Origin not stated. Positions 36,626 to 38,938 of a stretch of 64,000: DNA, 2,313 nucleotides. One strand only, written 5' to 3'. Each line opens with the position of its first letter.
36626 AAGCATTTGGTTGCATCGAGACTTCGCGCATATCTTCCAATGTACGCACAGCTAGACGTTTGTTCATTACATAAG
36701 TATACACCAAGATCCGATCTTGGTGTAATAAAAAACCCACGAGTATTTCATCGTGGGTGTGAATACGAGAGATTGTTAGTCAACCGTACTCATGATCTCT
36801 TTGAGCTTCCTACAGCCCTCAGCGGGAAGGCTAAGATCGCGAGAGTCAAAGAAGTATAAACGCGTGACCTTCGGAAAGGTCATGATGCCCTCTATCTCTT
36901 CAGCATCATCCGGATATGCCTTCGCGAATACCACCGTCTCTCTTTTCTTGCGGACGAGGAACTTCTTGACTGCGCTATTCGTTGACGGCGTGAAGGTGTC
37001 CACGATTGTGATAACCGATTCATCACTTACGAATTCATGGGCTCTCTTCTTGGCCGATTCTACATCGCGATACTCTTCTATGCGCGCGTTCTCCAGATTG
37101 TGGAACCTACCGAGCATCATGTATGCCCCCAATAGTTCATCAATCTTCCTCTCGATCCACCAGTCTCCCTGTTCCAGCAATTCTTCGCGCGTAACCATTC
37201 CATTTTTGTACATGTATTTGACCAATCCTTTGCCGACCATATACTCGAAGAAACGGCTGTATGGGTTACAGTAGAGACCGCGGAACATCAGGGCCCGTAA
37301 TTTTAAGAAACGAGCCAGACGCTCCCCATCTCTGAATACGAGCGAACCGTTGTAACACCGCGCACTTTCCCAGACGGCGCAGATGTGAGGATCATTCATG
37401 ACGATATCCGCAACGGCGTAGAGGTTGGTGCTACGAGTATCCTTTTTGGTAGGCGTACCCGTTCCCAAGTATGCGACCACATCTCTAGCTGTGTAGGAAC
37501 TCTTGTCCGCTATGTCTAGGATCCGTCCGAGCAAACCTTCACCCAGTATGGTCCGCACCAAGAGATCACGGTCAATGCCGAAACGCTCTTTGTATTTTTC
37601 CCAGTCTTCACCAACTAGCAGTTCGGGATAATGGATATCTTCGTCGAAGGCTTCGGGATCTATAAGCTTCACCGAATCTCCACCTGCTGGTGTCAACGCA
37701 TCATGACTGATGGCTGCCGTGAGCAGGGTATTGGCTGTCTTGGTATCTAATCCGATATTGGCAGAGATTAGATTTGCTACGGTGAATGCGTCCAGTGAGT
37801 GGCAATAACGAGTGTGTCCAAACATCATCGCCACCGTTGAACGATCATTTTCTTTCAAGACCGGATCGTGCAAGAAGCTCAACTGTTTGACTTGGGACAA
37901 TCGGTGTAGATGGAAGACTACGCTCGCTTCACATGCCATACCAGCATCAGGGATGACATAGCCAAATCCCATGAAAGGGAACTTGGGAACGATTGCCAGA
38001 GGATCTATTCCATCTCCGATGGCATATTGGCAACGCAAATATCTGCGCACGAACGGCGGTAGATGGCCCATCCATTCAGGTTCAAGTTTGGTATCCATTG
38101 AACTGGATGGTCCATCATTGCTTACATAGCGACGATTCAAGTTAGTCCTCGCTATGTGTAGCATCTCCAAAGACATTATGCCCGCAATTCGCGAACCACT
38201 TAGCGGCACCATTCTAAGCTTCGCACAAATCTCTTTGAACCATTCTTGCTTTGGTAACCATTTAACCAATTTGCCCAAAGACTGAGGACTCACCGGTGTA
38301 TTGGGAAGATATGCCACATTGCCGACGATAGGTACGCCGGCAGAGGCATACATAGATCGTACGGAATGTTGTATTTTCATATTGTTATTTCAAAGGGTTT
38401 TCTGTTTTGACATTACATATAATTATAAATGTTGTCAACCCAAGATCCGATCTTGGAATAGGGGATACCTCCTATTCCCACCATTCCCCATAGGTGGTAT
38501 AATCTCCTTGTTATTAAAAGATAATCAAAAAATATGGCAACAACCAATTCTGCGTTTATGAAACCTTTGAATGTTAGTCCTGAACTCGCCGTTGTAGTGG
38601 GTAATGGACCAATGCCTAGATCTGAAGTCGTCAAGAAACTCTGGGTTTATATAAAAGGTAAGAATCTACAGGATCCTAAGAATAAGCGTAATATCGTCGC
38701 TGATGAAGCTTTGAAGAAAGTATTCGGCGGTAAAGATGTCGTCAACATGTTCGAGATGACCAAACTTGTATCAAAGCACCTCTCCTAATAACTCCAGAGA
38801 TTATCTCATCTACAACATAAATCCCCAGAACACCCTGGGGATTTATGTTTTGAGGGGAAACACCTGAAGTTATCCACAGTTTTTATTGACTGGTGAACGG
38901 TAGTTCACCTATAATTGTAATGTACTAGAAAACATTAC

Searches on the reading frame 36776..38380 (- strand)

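Call 5: search_protein_families(library=pfam, proteins=[window:36776-38380:-], max_evalue=0.1)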
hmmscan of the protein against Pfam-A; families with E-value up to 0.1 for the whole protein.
window:36776-38380:- (534 aa): 1 family
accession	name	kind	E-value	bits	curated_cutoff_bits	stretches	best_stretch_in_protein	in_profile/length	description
PF01966.28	HD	-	0.015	16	22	1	191-269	1-75/116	HD domain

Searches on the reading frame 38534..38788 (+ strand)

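Call 5: search_protein_families(library=pfam, proteins=[window:38534-38788:+], max_evalue=0.1)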
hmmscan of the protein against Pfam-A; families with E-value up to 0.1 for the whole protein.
window:38534-38788:+ (84 aa): 1 family
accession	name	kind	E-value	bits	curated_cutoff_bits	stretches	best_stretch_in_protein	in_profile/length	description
PF02201.23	SWIB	-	1.1e-31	108.8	25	1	10-83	1-74/74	SWIB/MDM2 domain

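Call 69: search_protein_families(library=phrogs, proteins=[window:38534-38788:+], max_evalue=0.1)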
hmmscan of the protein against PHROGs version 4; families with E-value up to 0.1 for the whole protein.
window:38534-38788:+ (84 aa): 0 families
